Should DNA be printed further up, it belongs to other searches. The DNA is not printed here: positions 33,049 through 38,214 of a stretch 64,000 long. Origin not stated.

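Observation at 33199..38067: Giant single-AAA+ protein with ~1200-residue N-terminal region of unknown function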

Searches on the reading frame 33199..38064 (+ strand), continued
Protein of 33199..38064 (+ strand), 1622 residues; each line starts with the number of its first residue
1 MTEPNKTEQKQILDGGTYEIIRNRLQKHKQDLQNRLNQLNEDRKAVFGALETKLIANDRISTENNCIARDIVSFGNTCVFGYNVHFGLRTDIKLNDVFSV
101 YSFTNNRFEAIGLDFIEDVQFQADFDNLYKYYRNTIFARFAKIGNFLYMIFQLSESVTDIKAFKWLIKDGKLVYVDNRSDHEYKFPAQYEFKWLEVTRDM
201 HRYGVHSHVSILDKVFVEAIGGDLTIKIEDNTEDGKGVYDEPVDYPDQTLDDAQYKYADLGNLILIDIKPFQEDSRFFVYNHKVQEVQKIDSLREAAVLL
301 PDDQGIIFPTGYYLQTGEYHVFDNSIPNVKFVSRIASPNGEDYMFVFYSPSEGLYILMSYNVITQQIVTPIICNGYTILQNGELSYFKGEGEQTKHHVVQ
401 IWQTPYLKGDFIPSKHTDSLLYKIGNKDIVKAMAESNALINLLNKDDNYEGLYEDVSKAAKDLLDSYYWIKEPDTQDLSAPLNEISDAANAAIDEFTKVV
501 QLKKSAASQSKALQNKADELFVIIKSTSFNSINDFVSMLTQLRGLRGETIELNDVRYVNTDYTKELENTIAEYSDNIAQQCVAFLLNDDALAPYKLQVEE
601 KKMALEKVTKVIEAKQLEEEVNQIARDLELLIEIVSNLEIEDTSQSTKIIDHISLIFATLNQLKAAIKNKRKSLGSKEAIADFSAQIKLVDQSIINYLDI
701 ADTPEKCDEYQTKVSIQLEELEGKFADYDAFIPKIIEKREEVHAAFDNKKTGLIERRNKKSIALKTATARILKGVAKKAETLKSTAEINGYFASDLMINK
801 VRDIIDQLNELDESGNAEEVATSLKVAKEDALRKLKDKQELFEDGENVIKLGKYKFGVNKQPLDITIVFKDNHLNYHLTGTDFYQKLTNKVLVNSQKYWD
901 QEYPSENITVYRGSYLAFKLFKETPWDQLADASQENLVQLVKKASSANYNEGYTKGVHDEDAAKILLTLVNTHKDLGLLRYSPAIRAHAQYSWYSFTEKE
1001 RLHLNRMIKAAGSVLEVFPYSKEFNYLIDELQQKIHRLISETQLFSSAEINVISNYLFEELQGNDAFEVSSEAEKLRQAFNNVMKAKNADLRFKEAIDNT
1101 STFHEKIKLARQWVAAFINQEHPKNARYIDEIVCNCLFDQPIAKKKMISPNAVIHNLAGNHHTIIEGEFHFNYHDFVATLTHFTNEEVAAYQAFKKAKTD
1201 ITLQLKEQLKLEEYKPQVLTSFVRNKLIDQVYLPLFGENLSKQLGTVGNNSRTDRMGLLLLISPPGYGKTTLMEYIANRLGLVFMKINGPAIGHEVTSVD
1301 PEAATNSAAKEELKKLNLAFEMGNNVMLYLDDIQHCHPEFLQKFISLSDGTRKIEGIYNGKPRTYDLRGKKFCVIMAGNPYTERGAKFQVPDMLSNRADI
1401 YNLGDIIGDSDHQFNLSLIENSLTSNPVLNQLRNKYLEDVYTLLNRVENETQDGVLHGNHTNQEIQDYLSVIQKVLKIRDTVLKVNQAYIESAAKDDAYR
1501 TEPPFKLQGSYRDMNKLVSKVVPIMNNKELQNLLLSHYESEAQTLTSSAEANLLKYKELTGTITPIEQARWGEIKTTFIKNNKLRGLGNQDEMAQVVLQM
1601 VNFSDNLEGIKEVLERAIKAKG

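Call 12: find_homologous_proteins(query=window:33199-38064:+, max_evalue=0.00001)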
Query window:33199-38064:+ (1622 aa): 4487 proteins with E <= 0.00001 among 8000 candidates; the best 120 are listed.
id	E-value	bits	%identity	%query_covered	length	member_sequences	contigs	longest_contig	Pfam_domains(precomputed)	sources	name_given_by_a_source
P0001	0.0e+0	3614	99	100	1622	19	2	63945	PF12458.14,PF00004.36,PF07728.21,PF25472.2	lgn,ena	-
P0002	0.0e+0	3010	82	100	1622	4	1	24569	PF12458.14,PF00004.36,PF13401.13,PF07728.21,PF25472.2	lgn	-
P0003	0.0e+0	2516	69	99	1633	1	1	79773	PF12458.14,PF00004.36,PF07728.21,PF25472.2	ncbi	ncbi:MAG: DNA repair ATPase [Leeuwenhoekiella sp.]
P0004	0.0e+0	2493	67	100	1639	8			PF12458.14,PF00004.36,PF13401.13,PF07728.21,PF25472.2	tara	tara:strand:+ start:54937 stop:59856 length:4920 start_codon:yes stop_codon:yes gene_type:complete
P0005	0.0e+0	2491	68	100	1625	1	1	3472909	PF12458.14,PF00004.36,PF07728.21,PF25472.2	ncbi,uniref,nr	ncbi:ATPase family protein associated with various cellular activities (AAA) [Dokdonia sp. Hel_I_63]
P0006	0.0e+0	2485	68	100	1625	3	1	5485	PF12458.14,PF00004.36,PF07728.21,PF25472.2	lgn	-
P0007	0.0e+0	2485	67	100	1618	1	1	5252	PF12458.14,PF00004.36,PF07728.21,PF25472.2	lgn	-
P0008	0.0e+0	2476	67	100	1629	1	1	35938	PF12458.14,PF00004.36,PF07728.21,PF25472.2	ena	-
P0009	0.0e+0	2476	67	100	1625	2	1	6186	PF12458.14,PF00004.36,PF07728.21,PF25472.2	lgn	-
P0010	0.0e+0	2475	68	99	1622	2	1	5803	PF12458.14,PF00004.36,PF07728.21,PF25472.2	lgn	-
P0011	0.0e+0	2475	68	100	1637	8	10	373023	PF12458.14,PF00004.36,PF07728.21,PF25472.2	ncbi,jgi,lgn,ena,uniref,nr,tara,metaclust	ncbi:DNA repair ATPase [Leeuwenhoekiella sp. UBA1003]|uniref:DNA repair ATPase n=1 Tax=Leeuwenhoekie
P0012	0.0e+0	2474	68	99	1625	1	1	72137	PF12458.14,PF00004.36,PF07728.21,PF25472.2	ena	-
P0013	0.0e+0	2473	67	100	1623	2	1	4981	PF12458.14,PF00004.36,PF07728.21,PF25472.2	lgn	-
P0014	0.0e+0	2472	67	100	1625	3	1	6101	PF12458.14,PF00004.36,PF07728.21,PF25472.2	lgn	-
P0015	0.0e+0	2472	68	99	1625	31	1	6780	PF12458.14,PF00004.36,PF07728.21,PF25472.2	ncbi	-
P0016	0.0e+0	2468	67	100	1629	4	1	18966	PF12458.14,PF00004.36,PF07728.21,PF25472.2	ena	-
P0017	0.0e+0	2467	67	99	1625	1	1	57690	PF12458.14,PF00004.36,PF07728.21,PF25472.2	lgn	-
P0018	0.0e+0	2465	67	99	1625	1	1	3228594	PF12458.14,PF00004.36,PF07728.21,PF25472.2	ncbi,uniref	ncbi:DNA repair ATPase [Dokdonia sp. LLG6352-1]|uniref:DNA repair ATPase n=1 Tax=Dokdonia sp. LLG635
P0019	0.0e+0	2465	67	100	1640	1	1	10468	PF12458.14,PF00004.36,PF07728.21,PF25472.2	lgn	-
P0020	0.0e+0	2464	67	99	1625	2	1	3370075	PF12458.14,PF00004.36,PF07728.21,PF25472.2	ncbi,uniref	ncbi:DNA repair ATPase [Dokdonia sp. R86516]|uniref:DNA repair ATPase n=1 Tax=Dokdonia sp. R86516 Ta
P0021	0.0e+0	2464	67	99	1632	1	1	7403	PF12458.14,PF00004.36,PF07728.21,PF25472.2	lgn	-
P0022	0.0e+0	2463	67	99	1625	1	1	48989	PF12458.14,PF00004.36,PF07728.21,PF25472.2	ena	-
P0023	0.0e+0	2462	68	99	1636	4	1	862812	PF12458.14,PF00004.36,PF07728.21,PF25472.2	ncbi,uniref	ncbi:DNA repair ATPase [Leeuwenhoekiella sp. W20_SRS_FM14]|uniref:DNA repair ATPase n=1 Tax=Leeuwenh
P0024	0.0e+0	2461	67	100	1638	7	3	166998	PF12458.14,PF00004.36,PF07728.21,PF25472.2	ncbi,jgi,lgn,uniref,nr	ncbi:DNA repair ATPase [Leeuwenhoekiella polynyae]|uniref:ATPase family protein associated with vari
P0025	0.0e+0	2456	67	100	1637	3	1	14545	PF12458.14,PF00004.36,PF07728.21,PF25472.2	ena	-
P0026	0.0e+0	2453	67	100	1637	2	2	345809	PF12458.14,PF00004.36,PF07728.21,PF25472.2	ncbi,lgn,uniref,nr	ncbi:DNA repair ATPase [Leeuwenhoekiella marinoflava]|uniref:ATPase family protein associated with v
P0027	0.0e+0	2451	67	100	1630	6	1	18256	PF12458.14,PF00004.36,PF07728.21,PF25472.2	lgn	-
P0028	0.0e+0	2449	67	100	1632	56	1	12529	PF12458.14,PF00004.36,PF07728.21,PF25472.2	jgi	-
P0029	0.0e+0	2449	67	100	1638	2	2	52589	PF12458.14,PF00004.36,PF07728.21,PF25472.2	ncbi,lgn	-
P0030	0.0e+0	2443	67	99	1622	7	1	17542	PF12458.14,PF00004.36,PF07728.21,PF25472.2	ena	-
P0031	0.0e+0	2437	65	100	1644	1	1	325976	PF12458.14,PF00004.36,PF07728.21,PF25472.2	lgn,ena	-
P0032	0.0e+0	2437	66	100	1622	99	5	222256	PF12458.14,PF00004.36,PF07728.21,PF25472.2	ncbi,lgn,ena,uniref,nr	ncbi:DNA repair ATPase [Zunongwangia profunda]|uniref:DNA repair ATPase n=1 Tax=Zunongwangia profund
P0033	0.0e+0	2436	66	99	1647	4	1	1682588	PF12458.14,PF00004.36,PF07728.21,PF25472.2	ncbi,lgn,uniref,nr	ncbi:ATPase family associated with various cellular activities (AAA) [Salinimicrobium sediminis]|uni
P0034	0.0e+0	2433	66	99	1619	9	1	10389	PF12458.14,PF00004.36,PF07728.21,PF25472.2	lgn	-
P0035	0.0e+0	2432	67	99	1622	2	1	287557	PF12458.14,PF00004.36,PF07728.21,PF25472.2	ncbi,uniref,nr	ncbi:DNA repair ATPase [Echinicola sp. CAU 1574]|uniref:DNA repair ATPase n=1 Tax=Echinicola arenosa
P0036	0.0e+0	2432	66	99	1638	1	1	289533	PF12458.14,PF00004.36,PF07728.21,PF25472.2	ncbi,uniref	ncbi:DNA repair ATPase [Salinimicrobium sp. WS361]|uniref:DNA repair ATPase n=1 Tax=Salinimicrobium 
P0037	0.0e+0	2431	66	100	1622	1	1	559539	PF12458.14,PF00004.36,PF07728.21,PF25472.2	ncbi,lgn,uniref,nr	ncbi:ATPase family associated with various cellular activities (AAA) [Mesonia phycicola]|uniref:ATPa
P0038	0.0e+0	2431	66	100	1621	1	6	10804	PF12458.14,PF00004.36,PF07728.21,PF25472.2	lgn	-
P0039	0.0e+0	2430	67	99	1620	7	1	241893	PF12458.14,PF00004.36,PF07728.21,PF25472.2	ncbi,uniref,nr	ncbi:AAA domain-containing protein [Tenacibaculum aiptasiae]|uniref:AAA domain-containing protein n=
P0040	0.0e+0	2429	66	99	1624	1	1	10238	PF12458.14,PF00004.36,PF07728.21,PF25472.2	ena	-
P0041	0.0e+0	2429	66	100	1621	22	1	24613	PF12458.14,PF00004.36,PF07728.21,PF25472.2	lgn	-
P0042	0.0e+0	2429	66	99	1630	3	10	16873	PF12458.14,PF00004.36,PF07728.21,PF25472.2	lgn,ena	-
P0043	0.0e+0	2428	66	100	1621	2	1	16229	PF12458.14,PF00004.36,PF07728.21,PF25472.2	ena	-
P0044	0.0e+0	2428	65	100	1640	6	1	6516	PF12458.14,PF00004.36,PF07728.21,PF25472.2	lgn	-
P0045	0.0e+0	2428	66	100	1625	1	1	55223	PF12458.14,PF00004.36,PF07728.21,PF25472.2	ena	-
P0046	0.0e+0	2427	67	99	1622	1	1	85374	PF12458.14,PF00004.36,PF07728.21,PF25472.2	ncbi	ncbi:DNA repair ATPase [Echinicola sediminis]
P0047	0.0e+0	2425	67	99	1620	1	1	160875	PF12458.14,PF00004.36,PF07728.21,PF25472.2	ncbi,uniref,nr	ncbi:DNA repair ATPase [uncultured Tenacibaculum sp.]|uniref:DNA repair ATPase n=1 Tax=uncultured Te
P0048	0.0e+0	2425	66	99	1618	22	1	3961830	PF12458.14,PF00004.36,PF07728.21,PF25472.2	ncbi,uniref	ncbi:DNA repair ATPase [Tenacibaculum sp. ZS6-P6]|uniref:DNA repair ATPase n=1 Tax=Tenacibaculum sp.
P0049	0.0e+0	2423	66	100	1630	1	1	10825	PF12458.14,PF00004.36,PF07728.21,PF25472.2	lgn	-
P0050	0.0e+0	2422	65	100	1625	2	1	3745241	PF12458.14,PF00004.36,PF07728.21,PF25472.2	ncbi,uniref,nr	ncbi:DNA repair ATPase [Tamlana sp. s12]|uniref:DNA repair ATPase n=1 Tax=Tamlana sp. s12 TaxID=1630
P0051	0.0e+0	2422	66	99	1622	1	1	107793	PF12458.14,PF00004.36,PF05496.19,PF07728.21,PF25472.2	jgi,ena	-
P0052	0.0e+0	2422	66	99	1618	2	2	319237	PF12458.14,PF00004.36,PF07728.21,PF25472.2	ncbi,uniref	ncbi:DNA repair ATPase [Tenacibaculum sp. 190524A02b]|uniref:ATPase AAA n=1 Tax=Tenacibaculum vairao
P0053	0.0e+0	2421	66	99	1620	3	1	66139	PF12458.14,PF00004.36,PF07728.21,PF25472.2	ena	-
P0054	0.0e+0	2421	67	99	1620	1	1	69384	PF12458.14,PF00004.36,PF07728.21,PF25472.2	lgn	-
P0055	0.0e+0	2421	67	99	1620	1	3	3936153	PF12458.14,PF00004.36,PF07728.21,PF25472.2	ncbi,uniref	ncbi:ATPase AAA [Tenacibaculum sp. 190130A14a]|uniref:ATPase AAA n=1 Tax=Tenacibaculum polynesiense 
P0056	0.0e+0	2420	66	99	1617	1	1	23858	PF12458.14,PF00004.36,PF07728.21,PF25472.2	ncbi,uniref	ncbi:DNA repair ATPase [Tenacibaculum geojense]|uniref:DNA repair ATPase n=1 Tax=Tenacibaculum geoje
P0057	0.0e+0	2419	66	100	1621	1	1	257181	PF12458.14,PF00004.36,PF07728.21,PF25472.2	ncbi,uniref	ncbi:DNA repair ATPase [Zunongwangia sp. H14]|uniref:DNA repair ATPase n=1 Tax=Zunongwangia sp. H14 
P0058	0.0e+0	2417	66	99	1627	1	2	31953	PF12458.14,PF00004.36,PF07728.21,PF25472.2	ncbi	-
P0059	0.0e+0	2416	67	99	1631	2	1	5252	PF12458.14,PF00004.36,PF07728.21,PF25472.2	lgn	-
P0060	0.0e+0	2415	66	100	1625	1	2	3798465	PF12458.14,PF00004.36,PF07728.21,PF25472.2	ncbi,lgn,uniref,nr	ncbi:DNA repair ATPase [Christiangramia forsetii]|uniref:AAA+ ATPase domain-containing protein n=2 T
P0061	0.0e+0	2413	65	100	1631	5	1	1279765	PF12458.14,PF00004.36,PF07728.21,PF25472.2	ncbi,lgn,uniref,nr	ncbi:ATPase family protein associated with various cellular activities (AAA) [Gillisia mitskevichiae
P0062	0.0e+0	2412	66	100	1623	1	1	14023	PF12458.14,PF00004.36,PF07728.21,PF25472.2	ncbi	-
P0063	0.0e+0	2412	66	99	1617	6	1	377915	PF12458.14,PF00004.36,PF07728.21,PF25472.2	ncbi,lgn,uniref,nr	ncbi:dynein-related subfamily AAA family protein [Tenacibaculum skagerrakense]|uniref:Dynein-related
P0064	0.0e+0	2412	66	99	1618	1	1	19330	PF12458.14,PF00004.36,PF07728.21,PF25472.2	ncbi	-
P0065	0.0e+0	2411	65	100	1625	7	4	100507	PF12458.14,PF00004.36,PF07728.21,PF25472.2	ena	-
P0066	0.0e+0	2409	66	100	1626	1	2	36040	PF12458.14,PF00004.36,PF07728.21,PF25472.2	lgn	-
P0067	0.0e+0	2409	66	99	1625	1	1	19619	PF12458.14,PF00004.36,PF07728.21,PF25472.2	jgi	-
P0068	0.0e+0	2408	66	100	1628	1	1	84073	PF12458.14,PF00004.36,PF07728.21,PF25472.2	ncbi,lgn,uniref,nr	ncbi:AAA domain (dynein-related subfamily) [Pustulibacterium marinum]|uniref:AAA domain (Dynein-rela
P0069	0.0e+0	2405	65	100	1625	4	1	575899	PF12458.14,PF00004.36,PF07728.21,PF25472.2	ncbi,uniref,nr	ncbi:DNA repair ATPase [Tamlana agarivorans]|uniref:DNA repair ATPase n=1 Tax=Pseudotamlana agarivor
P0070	0.0e+0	2404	65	100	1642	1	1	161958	PF12458.14,PF00004.36,PF07728.21,PF25472.2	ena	-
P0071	0.0e+0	2398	65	99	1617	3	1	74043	PF12458.14,PF00004.36,PF07728.21,PF25472.2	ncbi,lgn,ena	-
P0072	0.0e+0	2397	66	99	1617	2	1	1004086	PF12458.14,PF00004.36,PF07728.21,PF25472.2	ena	-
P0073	0.0e+0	2396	66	99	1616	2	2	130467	PF12458.14,PF00004.36,PF07728.21,PF25472.2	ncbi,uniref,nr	ncbi:DNA repair ATPase [Tenacibaculum sp. M341]|uniref:DNA repair ATPase n=1 Tax=Tenacibaculum sp. M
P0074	0.0e+0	2396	65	100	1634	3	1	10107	PF12458.14,PF00004.36,PF13401.13,PF07728.21,PF25472.2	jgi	-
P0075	0.0e+0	2396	65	100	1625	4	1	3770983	PF12458.14,PF00004.36,PF07728.21,PF25472.2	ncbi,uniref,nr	ncbi:AAA family ATPase [Gramella sp. MT6]|uniref:DNA repair ATPase n=1 Tax=Gramella sp. MT6 TaxID=27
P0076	0.0e+0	2395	66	99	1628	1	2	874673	PF12458.14,PF00004.36,PF07728.21,PF25472.2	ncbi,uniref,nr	ncbi:DNA repair ATPase [Aquimarina mytili]|uniref:DNA repair ATPase n=1 Tax=Aquimarina mytili TaxID=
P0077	0.0e+0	2395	66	99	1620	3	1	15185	PF12458.14,PF00004.36,PF07728.21,PF25472.2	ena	-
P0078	0.0e+0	2394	65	100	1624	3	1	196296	PF12458.14,PF00004.36,PF13401.13,PF07728.21,PF25472.2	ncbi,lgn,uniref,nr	ncbi:DNA repair ATPase [Joostella atrarenae]|uniref:DNA repair ATPase n=1 Tax=Joostella atrarenae Ta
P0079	0.0e+0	2393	66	99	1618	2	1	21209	PF12458.14,PF00004.36,PF07728.21,PF25472.2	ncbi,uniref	ncbi:DNA repair ATPase [Tenacibaculum sp. TC6]|uniref:DNA repair ATPase n=1 Tax=Tenacibaculum sp. TC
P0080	0.0e+0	2392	66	99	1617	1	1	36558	PF12458.14,PF00004.36,PF07728.21,PF25472.2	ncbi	-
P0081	0.0e+0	2392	64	100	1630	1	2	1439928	PF12458.14,PF00004.36,PF07728.21,PF25472.2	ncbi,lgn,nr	ncbi:DNA repair ATPase [Flavobacteriaceae bacterium TK19130]|nr:DNA repair ATPase [Thermobacterium s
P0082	0.0e+0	2392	65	100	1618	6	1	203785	PF12458.14,PF00004.36,PF07728.21,PF25472.2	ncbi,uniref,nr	ncbi:AAA family ATPase [Tenacibaculum sp. E3R01]|uniref:DNA repair ATPase n=1 Tax=Tenacibaculum sp. 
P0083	0.0e+0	2391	66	99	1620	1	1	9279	PF12458.14,PF00004.36,PF07728.21,PF25472.2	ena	-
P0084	0.0e+0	2390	65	100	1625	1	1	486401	PF12458.14,PF00004.36,PF07728.21,PF25472.2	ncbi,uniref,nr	ncbi:DNA repair ATPase [Formosa sp. PL04]|uniref:DNA repair ATPase n=1 Tax=Formosa sp. PL04 TaxID=30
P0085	0.0e+0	2390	65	100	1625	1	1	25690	PF12458.14,PF00004.36,PF07728.21,PF25472.2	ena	-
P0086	0.0e+0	2390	66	99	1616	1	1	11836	PF12458.14,PF00004.36,PF07728.21,PF25472.2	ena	-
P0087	0.0e+0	2389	66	99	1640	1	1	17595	PF12458.14,PF00004.36,PF07728.21,PF25472.2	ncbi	-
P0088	0.0e+0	2388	65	99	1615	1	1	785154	PF12458.14,PF00004.36,PF07728.21,PF25472.2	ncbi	-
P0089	0.0e+0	2387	66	100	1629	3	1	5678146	PF12458.14,PF00004.36,PF07728.21,PF25472.2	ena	-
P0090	0.0e+0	2385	65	100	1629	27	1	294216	PF12458.14,PF00004.36,PF13401.13,PF07728.21,PF25472.2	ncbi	-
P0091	0.0e+0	2384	66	99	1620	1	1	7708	PF12458.14,PF00004.36,PF07728.21,PF25472.2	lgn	-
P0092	0.0e+0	2384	66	99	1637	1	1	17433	PF12458.14,PF00004.36,PF07728.21,PF25472.2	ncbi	-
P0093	0.0e+0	2383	65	99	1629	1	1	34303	PF12458.14,PF00004.36,PF07728.21,PF25472.2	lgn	-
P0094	0.0e+0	2382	65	99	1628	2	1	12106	PF12458.14,PF00004.36,PF07728.21,PF25472.2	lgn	-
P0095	0.0e+0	2382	65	99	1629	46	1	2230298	PF12458.14,PF00004.36,PF07728.21,PF25472.2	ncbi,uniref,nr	ncbi:DNA repair ATPase [Maribacter dokdonensis]|uniref:DNA repair ATPase n=1 Tax=Maribacter dokdonen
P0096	0.0e+0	2381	65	100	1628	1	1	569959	PF12458.14,PF00004.36,PF13401.13,PF07728.21,PF25472.2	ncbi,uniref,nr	ncbi:DNA repair ATPase [Aquimarina sp. D1M17]|uniref:DNA repair ATPase n=1 Tax=Aquimarina acroporae 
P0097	0.0e+0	2381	66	99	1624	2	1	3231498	PF12458.14,PF00004.36,PF07728.21,PF25472.2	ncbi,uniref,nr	ncbi:ATPase AAA [Nonlabens sp. YIK11]|uniref:DNA repair ATPase n=1 Tax=Nonlabens sp. YIK11 TaxID=145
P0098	0.0e+0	2380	65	99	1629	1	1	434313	PF12458.14,PF00004.36,PF07728.21,PF25472.2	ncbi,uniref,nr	ncbi:DNA repair ATPase [uncultured Maribacter sp.]|uniref:DNA repair ATPase n=1 Tax=uncultured Marib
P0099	0.0e+0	2380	65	100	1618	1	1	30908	PF12458.14,PF00004.36,PF07728.21,PF25472.2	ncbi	-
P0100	0.0e+0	2379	64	100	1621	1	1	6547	PF12458.14,PF00004.36,PF07728.21,PF25472.2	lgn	-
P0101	0.0e+0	2378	66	99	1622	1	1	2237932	PF12458.14,PF00004.36,PF07728.21,PF25472.2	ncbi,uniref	ncbi:DNA repair ATPase [Aquimarina rubra]|uniref:DNA repair ATPase n=1 Tax=Aquimarina rubra TaxID=19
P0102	0.0e+0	2376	66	99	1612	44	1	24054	PF12458.14,PF00004.36,PF07728.21,PF25472.2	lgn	-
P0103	0.0e+0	2376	65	100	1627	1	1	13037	PF12458.14,PF00004.36,PF13401.13,PF05496.19,PF07728.21,PF25472.2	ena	-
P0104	0.0e+0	2376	65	100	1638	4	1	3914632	PF12458.14,PF00004.36,PF07728.21,PF25472.2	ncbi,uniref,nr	ncbi:ATPase involved in DNA repair [Nonlabens dokdonensis DSW-6]|uniref:ATPase involved in DNA repai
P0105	0.0e+0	2376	65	100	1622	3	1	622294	PF12458.14,PF00004.36,PF07728.21,PF25472.2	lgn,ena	-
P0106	0.0e+0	2375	65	99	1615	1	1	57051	PF12458.14,PF00004.36,PF07728.21,PF25472.2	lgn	-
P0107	0.0e+0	2375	65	100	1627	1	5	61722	PF12458.14,PF00004.36,PF13401.13,PF05496.19,PF07728.21,PF25472.2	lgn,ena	-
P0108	0.0e+0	2375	65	100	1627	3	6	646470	PF12458.14,PF00004.36,PF13401.13,PF05496.19,PF07728.21,PF25472.2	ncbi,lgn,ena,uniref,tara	ncbi:DNA repair ATPase [Maribacter stanieri]|uniref:DNA repair ATPase n=1 Tax=Maribacter stanieri Ta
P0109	0.0e+0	2374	65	99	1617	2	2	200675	PF12458.14,PF00004.36,PF07728.21,PF25472.2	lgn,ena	-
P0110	0.0e+0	2374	65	100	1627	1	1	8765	PF12458.14,PF00004.36,PF13401.13,PF05496.19,PF07728.21,PF25472.2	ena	-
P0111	0.0e+0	2374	65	100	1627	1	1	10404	PF12458.14,PF00004.36,PF13401.13,PF05496.19,PF07728.21,PF25472.2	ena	-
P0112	0.0e+0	2373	65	100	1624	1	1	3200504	PF12458.14,PF00004.36,PF07728.21,PF25472.2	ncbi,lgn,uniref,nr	ncbi:DNA repair ATPase [Nonlabens ulvanivorans]|uniref:DNA repair ATPase n=1 Tax=Nonlabens ulvanivor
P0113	0.0e+0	2373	65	100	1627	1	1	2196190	PF12458.14,PF00004.36,PF13401.13,PF05496.19,PF07728.21,PF25472.2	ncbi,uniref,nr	ncbi:DNA repair ATPase [Maribacter sp. Hel_I_7]|uniref:DNA repair ATPase n=1 Tax=Maribacter sp. Hel_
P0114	0.0e+0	2373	65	100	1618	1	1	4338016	PF12458.14,PF00004.36,PF07728.21,PF25472.2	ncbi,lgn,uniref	ncbi:DNA repair ATPase [Tenacibaculum sp. nBUS_03]|uniref:DNA repair ATPase n=1 Tax=Tenacibaculum sp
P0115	0.0e+0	2373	65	100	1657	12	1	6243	PF12458.14,PF00004.36,PF07728.21,PF25472.2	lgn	-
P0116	0.0e+0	2373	65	100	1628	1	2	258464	PF12458.14,PF00004.36,PF13401.13,PF07728.21,PF25472.2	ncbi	-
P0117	0.0e+0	2373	65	100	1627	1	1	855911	PF12458.14,PF00004.36,PF13401.13,PF05496.19,PF07728.21,PF25472.2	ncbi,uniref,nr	ncbi:DNA repair ATPase [Maribacter stanieri]|uniref:DNA repair ATPase n=1 Tax=Maribacter stanieri Ta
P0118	0.0e+0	2373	65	100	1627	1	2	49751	PF12458.14,PF00004.36,PF13401.13,PF05496.19,PF07728.21,PF25472.2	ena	-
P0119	0.0e+0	2373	66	99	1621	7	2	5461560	PF12458.14,PF00004.36,PF07728.21,PF25472.2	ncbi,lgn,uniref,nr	ncbi:AAA family ATPase [Aquimarina sp. AD1]|uniref:DNA repair ATPase n=1 Tax=Aquimarina sp. (strain 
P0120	0.0e+0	2372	64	99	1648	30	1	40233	PF12458.14,PF00004.36,PF07728.21,PF25472.2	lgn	-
